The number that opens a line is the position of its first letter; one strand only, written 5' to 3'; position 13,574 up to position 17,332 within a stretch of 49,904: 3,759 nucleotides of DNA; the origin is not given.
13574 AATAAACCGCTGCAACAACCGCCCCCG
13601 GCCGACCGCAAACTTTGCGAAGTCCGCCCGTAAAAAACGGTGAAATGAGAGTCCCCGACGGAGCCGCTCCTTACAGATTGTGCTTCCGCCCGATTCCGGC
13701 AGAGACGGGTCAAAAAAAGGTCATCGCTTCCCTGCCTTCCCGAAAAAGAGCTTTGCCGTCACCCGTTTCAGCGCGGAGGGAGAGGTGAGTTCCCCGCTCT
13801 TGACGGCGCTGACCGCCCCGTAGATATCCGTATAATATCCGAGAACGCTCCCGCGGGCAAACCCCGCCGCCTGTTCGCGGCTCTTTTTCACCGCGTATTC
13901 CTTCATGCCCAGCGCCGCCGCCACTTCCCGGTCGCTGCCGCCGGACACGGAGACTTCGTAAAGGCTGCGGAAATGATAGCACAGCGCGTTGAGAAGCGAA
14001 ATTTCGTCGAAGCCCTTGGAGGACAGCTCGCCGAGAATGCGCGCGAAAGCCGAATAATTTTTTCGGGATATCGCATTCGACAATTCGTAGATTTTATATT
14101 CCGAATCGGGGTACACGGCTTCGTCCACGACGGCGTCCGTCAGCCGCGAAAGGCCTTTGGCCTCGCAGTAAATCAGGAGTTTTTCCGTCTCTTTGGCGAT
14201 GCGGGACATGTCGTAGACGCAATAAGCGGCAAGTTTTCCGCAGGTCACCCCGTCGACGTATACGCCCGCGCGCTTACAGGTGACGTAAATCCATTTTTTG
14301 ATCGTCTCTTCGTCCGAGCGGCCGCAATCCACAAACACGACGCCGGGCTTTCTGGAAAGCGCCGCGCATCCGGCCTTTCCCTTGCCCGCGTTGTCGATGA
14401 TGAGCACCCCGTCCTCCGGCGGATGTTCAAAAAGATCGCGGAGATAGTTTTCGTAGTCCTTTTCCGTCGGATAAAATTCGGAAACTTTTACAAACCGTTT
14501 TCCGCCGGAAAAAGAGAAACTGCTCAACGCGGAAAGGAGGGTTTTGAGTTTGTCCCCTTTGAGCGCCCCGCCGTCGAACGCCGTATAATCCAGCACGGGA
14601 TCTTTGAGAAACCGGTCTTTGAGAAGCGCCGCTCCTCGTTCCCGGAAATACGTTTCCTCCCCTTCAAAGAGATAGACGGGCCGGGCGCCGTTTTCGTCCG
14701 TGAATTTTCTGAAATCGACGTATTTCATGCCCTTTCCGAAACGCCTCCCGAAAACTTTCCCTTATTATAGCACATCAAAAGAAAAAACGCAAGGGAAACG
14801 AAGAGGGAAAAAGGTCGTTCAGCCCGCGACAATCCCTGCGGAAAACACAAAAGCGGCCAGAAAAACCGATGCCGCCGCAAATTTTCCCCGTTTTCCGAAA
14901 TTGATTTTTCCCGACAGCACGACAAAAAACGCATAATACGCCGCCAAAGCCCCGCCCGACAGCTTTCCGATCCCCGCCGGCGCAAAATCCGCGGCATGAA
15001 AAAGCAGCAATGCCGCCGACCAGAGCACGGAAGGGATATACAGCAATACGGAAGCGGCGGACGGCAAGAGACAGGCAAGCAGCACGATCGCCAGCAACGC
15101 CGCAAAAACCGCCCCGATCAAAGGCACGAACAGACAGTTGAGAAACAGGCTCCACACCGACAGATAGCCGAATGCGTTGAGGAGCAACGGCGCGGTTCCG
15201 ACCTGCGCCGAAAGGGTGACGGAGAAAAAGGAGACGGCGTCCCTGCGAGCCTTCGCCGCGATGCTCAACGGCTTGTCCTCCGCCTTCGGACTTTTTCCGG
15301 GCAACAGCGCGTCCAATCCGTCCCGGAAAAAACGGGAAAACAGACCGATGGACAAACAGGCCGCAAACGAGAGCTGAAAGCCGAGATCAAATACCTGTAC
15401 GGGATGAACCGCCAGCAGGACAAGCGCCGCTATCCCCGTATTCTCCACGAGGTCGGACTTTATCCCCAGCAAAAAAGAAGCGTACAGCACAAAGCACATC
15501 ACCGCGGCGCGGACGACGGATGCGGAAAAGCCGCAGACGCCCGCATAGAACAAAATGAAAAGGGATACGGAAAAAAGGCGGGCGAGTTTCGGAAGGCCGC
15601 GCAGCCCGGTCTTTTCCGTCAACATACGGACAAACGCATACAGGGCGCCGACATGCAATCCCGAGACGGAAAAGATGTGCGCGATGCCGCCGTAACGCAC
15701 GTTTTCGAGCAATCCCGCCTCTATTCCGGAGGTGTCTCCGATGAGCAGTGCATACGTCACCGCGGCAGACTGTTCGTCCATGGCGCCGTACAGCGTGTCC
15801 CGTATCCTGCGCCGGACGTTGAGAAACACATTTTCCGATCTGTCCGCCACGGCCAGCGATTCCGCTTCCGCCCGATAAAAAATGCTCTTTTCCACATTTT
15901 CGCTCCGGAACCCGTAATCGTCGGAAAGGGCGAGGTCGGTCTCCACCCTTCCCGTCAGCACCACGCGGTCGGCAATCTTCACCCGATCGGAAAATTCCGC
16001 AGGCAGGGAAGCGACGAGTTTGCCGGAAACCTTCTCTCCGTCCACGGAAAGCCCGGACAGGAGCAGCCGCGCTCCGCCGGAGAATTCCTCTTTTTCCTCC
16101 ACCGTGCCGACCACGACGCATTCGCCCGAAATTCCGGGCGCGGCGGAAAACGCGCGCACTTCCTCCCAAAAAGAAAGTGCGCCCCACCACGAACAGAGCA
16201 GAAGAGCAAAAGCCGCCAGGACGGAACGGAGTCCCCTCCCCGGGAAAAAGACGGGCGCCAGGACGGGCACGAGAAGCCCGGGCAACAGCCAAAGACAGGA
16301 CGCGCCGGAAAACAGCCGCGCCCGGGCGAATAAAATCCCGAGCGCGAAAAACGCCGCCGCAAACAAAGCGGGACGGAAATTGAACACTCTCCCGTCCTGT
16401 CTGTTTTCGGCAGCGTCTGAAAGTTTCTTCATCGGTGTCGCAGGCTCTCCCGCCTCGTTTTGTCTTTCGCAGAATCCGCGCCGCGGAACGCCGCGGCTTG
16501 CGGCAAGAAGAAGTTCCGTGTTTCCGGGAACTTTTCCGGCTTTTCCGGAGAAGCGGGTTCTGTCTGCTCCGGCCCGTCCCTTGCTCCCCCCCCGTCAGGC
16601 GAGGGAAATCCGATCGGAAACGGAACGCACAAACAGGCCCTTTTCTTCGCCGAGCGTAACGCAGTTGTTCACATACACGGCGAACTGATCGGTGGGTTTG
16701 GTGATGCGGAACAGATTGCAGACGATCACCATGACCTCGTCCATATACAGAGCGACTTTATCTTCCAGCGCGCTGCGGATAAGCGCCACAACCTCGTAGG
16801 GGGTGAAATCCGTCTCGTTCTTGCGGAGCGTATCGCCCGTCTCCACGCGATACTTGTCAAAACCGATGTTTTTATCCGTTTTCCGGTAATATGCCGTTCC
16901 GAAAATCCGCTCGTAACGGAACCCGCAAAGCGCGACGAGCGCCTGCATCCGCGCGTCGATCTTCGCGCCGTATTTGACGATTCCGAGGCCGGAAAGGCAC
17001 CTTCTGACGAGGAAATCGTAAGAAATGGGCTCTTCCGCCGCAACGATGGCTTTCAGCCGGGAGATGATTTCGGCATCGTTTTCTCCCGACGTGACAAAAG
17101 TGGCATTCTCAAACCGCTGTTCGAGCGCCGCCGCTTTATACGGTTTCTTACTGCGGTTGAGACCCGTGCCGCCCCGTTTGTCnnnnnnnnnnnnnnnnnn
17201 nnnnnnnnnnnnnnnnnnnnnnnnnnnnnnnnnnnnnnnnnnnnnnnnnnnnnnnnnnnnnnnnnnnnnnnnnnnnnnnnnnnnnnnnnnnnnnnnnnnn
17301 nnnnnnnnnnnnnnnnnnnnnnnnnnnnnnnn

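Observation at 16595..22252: Orphan 1885-aa DUF4011-like / Upf1-type SF1 helicase / REase-like / DUF3320-like fusion protein: candidate single-gene nucleic-acid surveillance (defence?) system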

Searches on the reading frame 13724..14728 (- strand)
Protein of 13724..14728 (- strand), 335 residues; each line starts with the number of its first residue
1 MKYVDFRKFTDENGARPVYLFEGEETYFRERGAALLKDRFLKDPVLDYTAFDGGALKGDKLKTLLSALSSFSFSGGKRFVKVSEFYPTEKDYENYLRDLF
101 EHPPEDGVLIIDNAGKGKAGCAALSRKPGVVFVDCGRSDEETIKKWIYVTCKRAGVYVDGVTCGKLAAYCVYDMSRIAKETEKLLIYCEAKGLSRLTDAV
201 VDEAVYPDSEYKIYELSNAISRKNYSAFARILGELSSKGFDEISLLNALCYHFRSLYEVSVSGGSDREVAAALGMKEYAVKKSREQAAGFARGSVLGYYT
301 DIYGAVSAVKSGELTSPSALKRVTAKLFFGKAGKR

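Call 15: search_protein_families(library=pfam, proteins=[window:13724-14728:-], max_evalue=0.001)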
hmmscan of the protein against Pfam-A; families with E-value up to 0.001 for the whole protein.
window:13724-14728:- (335 aa): 1 family
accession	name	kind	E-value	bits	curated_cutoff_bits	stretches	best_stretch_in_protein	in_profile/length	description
PF21694.2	DNA_pol3_delta_C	-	8e-11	42.4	27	1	211-320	2-114/121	DNA polymerase III delta subunit, C-terminal domain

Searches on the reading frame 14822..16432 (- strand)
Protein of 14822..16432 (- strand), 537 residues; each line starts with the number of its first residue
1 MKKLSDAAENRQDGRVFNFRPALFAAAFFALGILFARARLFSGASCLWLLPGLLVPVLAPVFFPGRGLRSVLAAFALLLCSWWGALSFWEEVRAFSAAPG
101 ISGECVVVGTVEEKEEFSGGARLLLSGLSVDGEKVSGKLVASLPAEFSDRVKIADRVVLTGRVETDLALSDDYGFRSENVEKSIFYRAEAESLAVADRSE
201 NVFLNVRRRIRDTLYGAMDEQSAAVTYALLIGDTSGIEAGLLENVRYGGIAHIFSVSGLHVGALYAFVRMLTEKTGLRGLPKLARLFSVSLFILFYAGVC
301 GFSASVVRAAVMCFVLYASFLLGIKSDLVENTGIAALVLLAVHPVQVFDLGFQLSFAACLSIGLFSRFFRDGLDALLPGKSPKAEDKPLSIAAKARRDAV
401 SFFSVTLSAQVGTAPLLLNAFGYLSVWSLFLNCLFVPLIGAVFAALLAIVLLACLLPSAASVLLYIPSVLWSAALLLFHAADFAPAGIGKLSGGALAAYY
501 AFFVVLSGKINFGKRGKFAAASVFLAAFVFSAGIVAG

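Call 15: search_protein_families(library=pfam, proteins=[window:14822-16432:-], max_evalue=0.001)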
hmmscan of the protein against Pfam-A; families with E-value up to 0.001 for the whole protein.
window:14822-16432:- (537 aa): 2 families
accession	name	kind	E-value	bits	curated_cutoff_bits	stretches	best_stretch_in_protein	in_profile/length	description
PF03772.21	Competence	-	3.8e-49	167.9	23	1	229-506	1-263/270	Competence protein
PF13567.11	DUF4131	-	8.8e-09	35.7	31.6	1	45-164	5-131/165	Domain of unknown function (DUF4131)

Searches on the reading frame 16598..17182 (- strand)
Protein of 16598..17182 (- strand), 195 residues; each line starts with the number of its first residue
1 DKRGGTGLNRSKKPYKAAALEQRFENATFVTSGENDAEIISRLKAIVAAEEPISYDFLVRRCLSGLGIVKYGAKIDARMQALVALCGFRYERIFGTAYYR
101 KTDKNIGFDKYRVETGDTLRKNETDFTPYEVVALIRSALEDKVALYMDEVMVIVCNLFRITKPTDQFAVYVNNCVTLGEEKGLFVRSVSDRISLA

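Call 40: search_protein_families(library=pfam, proteins=[window:16598-17182:-], max_evalue=10)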
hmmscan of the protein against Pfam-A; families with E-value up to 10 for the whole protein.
window:16598-17182:- (195 aa): 2 families
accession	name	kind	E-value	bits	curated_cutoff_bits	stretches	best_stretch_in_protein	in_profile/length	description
PF11784.13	DUF3320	-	2.6e-05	24.5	25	1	33-76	6-49/50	Protein of unknown function (DUF3320)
PF09256.16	BaffR-Tall_bind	-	0.48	10.6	21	1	55-63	10-18/30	BAFF-R, TALL-1 binding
